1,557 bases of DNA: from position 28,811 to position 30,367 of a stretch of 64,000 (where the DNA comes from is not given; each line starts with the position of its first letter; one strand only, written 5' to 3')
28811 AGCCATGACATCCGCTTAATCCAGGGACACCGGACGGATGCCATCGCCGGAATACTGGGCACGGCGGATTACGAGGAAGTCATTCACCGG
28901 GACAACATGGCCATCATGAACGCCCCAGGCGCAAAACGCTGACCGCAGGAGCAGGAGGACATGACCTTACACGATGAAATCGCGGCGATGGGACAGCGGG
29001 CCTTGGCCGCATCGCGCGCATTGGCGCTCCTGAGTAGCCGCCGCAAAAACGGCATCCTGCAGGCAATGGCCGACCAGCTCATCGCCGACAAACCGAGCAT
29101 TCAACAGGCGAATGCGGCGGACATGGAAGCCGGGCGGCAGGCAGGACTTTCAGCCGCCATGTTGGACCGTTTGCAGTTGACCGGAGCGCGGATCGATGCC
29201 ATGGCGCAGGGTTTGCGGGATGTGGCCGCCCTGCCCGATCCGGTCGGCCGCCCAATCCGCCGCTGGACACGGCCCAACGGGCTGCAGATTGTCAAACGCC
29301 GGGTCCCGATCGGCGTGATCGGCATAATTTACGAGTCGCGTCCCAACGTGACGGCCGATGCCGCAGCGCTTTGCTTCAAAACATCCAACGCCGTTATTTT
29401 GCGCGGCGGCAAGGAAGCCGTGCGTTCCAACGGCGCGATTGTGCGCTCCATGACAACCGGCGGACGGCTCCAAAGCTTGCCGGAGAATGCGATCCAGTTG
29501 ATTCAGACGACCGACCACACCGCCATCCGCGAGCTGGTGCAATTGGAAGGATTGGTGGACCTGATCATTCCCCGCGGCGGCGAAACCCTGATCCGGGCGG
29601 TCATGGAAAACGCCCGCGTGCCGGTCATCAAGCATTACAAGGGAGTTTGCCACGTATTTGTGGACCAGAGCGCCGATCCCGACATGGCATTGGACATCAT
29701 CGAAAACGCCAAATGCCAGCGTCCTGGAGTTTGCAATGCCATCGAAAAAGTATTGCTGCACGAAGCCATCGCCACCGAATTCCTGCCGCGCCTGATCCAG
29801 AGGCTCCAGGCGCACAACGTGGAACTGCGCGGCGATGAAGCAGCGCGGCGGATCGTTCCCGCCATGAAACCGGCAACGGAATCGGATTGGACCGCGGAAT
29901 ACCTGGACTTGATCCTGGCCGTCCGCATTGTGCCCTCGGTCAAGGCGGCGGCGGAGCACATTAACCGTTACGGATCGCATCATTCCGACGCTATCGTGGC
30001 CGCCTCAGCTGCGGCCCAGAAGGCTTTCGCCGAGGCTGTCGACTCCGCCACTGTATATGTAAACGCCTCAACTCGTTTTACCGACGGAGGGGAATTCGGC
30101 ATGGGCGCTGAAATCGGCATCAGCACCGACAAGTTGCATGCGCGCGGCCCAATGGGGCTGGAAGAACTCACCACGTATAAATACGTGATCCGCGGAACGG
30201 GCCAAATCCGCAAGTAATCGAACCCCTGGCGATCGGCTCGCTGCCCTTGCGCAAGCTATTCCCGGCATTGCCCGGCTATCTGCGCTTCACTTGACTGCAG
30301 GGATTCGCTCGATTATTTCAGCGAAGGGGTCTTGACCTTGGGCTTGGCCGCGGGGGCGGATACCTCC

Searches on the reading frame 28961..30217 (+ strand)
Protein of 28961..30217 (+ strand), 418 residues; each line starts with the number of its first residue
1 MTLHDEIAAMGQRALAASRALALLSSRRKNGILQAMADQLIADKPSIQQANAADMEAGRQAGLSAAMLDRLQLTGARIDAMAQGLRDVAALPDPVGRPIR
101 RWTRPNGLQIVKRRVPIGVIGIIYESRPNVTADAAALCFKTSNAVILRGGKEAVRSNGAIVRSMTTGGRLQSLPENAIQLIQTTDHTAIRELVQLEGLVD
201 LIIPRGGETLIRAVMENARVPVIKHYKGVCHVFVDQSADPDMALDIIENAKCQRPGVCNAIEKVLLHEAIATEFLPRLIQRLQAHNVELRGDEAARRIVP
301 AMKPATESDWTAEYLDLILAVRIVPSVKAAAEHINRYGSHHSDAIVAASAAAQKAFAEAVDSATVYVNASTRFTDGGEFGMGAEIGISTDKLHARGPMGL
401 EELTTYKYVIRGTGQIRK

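Call 22: search_protein_families(library=pfam, proteins=[window:28961-30217:+], max_evalue=0.001)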
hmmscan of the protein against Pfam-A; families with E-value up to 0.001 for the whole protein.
window:28961-30217:+ (418 aa): 1 family
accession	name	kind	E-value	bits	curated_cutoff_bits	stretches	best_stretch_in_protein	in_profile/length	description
PF00171.27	Aldedh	-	1e-15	57.8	23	1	6-292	30-303/461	Aldehyde dehydrogenase family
